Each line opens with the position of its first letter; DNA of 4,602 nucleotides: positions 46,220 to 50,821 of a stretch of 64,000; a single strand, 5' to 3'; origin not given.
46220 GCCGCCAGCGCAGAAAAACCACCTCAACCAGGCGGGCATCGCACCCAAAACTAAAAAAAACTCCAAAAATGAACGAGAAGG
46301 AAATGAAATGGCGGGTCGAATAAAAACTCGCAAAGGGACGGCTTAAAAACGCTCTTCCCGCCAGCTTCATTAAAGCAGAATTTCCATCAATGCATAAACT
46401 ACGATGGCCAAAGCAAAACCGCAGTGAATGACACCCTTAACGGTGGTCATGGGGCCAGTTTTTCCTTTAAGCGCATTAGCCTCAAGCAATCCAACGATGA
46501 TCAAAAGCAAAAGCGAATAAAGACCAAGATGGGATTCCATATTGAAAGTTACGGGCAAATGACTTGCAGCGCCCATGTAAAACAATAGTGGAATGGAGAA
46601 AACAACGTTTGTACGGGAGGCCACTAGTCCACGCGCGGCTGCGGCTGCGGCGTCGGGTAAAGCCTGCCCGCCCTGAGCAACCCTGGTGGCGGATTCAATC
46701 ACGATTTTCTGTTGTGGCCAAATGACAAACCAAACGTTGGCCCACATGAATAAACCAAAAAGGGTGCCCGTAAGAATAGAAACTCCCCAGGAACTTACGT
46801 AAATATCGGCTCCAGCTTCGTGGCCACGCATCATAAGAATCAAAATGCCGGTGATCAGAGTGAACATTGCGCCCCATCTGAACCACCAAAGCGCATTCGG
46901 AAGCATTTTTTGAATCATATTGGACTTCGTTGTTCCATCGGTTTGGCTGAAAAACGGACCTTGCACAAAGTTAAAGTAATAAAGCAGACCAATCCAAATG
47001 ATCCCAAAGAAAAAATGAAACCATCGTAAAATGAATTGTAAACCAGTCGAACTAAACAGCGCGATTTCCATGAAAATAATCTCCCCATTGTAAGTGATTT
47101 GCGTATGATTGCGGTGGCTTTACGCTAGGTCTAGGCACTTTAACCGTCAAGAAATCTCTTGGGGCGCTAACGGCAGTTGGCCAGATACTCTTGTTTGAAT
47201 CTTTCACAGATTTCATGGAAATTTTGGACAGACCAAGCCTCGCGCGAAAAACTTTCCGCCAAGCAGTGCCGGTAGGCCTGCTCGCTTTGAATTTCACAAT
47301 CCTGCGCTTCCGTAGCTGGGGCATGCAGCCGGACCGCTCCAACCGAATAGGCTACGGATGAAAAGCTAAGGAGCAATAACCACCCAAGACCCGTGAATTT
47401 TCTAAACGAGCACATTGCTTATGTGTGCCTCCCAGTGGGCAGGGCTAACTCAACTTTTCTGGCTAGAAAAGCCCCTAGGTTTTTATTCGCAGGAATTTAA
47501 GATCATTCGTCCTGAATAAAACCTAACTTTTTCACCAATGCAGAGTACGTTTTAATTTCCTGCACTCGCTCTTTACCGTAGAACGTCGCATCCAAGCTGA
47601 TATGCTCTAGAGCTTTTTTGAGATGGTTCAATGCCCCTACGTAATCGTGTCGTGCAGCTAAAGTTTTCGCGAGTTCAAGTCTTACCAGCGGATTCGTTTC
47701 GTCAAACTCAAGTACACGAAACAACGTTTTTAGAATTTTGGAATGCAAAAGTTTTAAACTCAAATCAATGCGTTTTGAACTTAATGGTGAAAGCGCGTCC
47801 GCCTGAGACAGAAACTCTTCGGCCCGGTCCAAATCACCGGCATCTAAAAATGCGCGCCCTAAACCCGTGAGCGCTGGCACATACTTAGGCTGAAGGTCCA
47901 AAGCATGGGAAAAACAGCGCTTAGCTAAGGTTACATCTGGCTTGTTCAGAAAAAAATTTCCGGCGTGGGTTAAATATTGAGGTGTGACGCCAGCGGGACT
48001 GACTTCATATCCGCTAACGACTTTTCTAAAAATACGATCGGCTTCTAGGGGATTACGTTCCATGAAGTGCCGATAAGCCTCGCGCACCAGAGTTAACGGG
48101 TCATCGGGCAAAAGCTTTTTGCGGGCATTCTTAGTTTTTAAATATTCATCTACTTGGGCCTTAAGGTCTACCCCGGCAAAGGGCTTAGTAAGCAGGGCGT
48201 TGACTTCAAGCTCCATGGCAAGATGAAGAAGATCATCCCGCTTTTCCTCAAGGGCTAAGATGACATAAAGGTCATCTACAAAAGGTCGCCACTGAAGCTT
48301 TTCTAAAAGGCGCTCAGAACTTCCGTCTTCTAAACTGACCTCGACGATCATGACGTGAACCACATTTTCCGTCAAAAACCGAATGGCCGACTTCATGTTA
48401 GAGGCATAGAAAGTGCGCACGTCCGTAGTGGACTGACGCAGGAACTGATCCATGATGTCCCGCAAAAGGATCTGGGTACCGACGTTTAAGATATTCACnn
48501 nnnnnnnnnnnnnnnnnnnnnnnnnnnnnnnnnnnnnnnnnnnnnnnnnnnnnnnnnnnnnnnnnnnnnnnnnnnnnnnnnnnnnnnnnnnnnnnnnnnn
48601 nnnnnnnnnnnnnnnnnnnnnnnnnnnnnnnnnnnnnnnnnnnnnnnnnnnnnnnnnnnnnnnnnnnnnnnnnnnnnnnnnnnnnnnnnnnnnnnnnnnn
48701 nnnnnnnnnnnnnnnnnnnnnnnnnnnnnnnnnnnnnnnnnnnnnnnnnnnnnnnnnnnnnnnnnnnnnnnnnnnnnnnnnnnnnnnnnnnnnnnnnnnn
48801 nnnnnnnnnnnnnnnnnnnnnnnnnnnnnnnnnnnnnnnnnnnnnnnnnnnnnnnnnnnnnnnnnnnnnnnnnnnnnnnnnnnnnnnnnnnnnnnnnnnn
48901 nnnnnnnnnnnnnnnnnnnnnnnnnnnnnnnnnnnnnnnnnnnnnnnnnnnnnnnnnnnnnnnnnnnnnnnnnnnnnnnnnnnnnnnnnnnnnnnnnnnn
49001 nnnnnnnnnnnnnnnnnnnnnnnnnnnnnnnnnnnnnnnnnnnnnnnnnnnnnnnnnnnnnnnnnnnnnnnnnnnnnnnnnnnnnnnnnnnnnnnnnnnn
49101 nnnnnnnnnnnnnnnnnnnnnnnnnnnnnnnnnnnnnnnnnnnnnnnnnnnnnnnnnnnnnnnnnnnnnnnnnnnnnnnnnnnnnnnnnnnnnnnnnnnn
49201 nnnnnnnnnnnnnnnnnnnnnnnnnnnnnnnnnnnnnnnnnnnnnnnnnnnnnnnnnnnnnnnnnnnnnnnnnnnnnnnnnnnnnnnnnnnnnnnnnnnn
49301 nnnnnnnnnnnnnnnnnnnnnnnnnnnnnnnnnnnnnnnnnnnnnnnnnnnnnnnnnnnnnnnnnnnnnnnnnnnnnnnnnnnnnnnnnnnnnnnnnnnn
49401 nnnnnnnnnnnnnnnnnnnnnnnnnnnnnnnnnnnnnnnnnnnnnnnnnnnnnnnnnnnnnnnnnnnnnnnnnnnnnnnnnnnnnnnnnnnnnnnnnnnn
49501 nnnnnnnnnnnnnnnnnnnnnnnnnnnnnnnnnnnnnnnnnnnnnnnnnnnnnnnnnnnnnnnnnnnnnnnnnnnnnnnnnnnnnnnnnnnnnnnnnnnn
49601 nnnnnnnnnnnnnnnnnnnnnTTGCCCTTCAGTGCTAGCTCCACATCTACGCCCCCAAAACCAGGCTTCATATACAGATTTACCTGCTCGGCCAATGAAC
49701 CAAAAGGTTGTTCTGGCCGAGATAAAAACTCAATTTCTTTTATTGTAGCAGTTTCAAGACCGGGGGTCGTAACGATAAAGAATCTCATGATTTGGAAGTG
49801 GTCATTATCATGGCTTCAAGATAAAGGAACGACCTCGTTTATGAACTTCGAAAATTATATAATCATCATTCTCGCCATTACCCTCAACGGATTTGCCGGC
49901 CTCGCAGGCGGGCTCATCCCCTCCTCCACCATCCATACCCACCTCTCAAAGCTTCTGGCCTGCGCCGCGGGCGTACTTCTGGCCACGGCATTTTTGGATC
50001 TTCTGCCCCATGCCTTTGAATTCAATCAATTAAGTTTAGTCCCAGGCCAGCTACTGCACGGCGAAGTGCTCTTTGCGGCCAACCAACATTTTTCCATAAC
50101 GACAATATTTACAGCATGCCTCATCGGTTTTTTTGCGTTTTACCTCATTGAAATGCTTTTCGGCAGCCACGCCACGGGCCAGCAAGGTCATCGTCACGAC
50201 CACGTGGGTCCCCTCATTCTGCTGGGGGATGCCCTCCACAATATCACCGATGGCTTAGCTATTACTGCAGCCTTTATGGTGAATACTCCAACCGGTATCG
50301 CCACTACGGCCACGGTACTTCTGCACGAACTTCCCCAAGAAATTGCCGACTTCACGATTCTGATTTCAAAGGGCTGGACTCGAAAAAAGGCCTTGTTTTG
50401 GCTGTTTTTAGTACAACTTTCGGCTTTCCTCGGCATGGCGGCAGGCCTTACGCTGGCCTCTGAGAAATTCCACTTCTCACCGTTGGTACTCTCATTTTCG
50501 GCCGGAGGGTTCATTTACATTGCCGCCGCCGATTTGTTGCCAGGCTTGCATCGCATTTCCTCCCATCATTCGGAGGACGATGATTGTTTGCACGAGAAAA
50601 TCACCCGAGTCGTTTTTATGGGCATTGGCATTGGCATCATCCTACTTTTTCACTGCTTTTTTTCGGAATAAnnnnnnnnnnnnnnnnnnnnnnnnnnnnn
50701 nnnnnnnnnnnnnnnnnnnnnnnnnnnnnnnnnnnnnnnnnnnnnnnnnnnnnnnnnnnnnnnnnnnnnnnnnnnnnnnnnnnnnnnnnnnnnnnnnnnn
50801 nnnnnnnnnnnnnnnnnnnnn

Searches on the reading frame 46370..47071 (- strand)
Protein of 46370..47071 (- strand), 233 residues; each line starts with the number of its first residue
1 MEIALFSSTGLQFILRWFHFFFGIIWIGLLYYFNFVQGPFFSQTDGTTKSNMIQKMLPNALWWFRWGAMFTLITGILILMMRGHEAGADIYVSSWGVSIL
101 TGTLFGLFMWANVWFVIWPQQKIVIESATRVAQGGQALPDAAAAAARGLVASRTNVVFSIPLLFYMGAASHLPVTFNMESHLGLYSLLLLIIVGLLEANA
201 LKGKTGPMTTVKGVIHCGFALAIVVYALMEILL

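Call 107: search_protein_families(library=pfam, proteins=[window:46370-47071:-], max_evalue=0.00001)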
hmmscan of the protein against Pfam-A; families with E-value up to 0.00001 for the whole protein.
window:46370-47071:- (233 aa): 1 family
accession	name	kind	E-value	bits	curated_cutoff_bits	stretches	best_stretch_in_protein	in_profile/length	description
PF06181.16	Urate_ox_N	-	1.1e-15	58.3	26.9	1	93-193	168-261/295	Urate oxidase N-terminal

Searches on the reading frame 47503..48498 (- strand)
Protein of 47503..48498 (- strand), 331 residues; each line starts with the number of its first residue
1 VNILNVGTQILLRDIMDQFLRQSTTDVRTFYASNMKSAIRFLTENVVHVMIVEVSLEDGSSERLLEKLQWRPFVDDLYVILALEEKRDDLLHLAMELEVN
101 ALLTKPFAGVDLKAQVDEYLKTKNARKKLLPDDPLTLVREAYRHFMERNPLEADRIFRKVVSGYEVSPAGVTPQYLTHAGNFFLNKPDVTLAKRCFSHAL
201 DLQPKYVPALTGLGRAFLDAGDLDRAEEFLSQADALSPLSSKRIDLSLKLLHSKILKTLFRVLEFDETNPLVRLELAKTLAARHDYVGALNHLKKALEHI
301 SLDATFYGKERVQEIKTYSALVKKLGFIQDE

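Call 107: search_protein_families(library=pfam, proteins=[window:47503-48498:-], max_evalue=0.00001)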
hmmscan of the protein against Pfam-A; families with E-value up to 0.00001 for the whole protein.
window:47503-48498:- (331 aa): 8 families
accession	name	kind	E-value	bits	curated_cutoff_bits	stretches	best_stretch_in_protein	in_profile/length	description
PF14559.12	TPR_19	-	4.2e-10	40.2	25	0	192-236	10-54/68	Tetratricopeptide repeat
PF07719.23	TPR_2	-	3.4e-08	33.4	27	0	275-299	6-30/34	Tetratricopeptide repeat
PF00072.30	Response_reg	-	1.1e-07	32.5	30.2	1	8-116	6-110/111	Response regulator receiver domain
PF13431.12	TPR_17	-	3.1e-07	30.6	24.4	0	195-228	1-34/34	Tetratricopeptide repeat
PF00515.34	TPR_1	-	1e-06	28.7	27.8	0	208-233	2-27/34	Tetratricopeptide repeat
PF13428.12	TPR_14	-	2.7e-06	27.9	23.5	0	209-240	3-34/44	Tetratricopeptide repeat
PF13432.12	TPR_16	-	5.3e-06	27.2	32.7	0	189-238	13-62/65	Tetratricopeptide repeat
PF13424.12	TPR_12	-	6.8e-06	26.6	30.1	0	190-233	20-71/77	Tetratricopeptide repeat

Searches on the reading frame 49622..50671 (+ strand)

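Call 107: search_protein_families(library=pfam, proteins=[window:49622-50671:+], max_evalue=0.00001)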
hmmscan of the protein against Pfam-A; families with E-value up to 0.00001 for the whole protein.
window:49622-50671:+ (349 aa): 1 family
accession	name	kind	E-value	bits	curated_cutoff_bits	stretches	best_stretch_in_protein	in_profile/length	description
PF02535.28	Zip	-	5.6e-40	138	35.1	2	184-342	166-321/323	ZIP Zinc transporter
